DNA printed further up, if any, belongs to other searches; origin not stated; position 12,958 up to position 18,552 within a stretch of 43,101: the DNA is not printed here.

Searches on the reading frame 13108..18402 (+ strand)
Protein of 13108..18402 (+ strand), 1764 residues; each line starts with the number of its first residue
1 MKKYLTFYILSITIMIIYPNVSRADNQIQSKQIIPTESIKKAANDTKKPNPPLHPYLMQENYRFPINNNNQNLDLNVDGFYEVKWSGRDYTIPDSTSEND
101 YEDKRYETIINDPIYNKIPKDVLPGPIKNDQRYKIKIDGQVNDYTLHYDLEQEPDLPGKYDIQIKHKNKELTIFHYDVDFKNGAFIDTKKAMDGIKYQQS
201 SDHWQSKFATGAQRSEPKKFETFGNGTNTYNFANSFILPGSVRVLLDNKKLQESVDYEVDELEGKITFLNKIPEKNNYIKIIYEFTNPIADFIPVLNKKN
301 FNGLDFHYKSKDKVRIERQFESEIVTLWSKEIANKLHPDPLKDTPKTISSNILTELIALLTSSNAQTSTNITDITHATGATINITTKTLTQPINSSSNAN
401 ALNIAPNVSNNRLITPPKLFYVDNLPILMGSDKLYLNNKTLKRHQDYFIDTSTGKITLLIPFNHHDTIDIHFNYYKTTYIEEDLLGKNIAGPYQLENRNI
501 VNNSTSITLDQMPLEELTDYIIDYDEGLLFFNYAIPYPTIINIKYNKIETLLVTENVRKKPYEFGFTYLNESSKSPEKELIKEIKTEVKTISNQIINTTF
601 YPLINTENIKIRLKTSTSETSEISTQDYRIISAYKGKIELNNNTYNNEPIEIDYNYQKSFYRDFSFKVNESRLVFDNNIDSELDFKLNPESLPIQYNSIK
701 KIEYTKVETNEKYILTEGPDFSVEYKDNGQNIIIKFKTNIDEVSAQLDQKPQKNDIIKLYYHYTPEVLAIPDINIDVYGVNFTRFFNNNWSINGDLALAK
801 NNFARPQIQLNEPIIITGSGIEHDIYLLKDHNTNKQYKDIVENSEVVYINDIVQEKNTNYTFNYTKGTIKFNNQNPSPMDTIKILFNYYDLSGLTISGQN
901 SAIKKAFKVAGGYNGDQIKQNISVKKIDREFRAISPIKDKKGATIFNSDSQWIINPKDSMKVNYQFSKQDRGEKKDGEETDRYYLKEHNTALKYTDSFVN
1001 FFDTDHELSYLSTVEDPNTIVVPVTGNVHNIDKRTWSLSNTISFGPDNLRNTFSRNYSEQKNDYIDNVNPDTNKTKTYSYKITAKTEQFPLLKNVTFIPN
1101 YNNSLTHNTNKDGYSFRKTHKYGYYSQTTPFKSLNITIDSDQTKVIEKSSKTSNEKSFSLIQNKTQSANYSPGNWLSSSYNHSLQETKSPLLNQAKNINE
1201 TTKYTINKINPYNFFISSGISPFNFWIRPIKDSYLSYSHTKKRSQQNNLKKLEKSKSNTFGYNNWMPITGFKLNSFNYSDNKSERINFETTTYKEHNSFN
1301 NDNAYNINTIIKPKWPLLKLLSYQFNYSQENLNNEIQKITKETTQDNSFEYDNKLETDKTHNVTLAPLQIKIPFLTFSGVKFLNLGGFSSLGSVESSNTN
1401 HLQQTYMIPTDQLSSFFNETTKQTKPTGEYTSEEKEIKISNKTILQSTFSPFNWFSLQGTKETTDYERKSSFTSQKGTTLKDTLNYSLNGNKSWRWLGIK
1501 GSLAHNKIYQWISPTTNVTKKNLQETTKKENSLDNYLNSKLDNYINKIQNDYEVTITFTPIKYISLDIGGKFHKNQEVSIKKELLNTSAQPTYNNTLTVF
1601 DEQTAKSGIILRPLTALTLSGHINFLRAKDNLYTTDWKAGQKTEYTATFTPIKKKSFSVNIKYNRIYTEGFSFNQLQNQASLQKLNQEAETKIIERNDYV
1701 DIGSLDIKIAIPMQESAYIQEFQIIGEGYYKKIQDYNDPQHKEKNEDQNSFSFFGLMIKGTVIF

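Call 61: search_protein_families(library=ncbifam, proteins=[window:13108-18402:+], max_evalue=0.01)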
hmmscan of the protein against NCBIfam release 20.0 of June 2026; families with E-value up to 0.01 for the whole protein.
window:13108-18402:+ (1764 aa): 1 family
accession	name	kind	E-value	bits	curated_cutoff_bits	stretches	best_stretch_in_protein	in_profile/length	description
TIGR02217.1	chp_TIGR02217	subfamily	3.4e-09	36.5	136.65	0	221-289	113-181/210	phage distal tail protein, Rcc01695 family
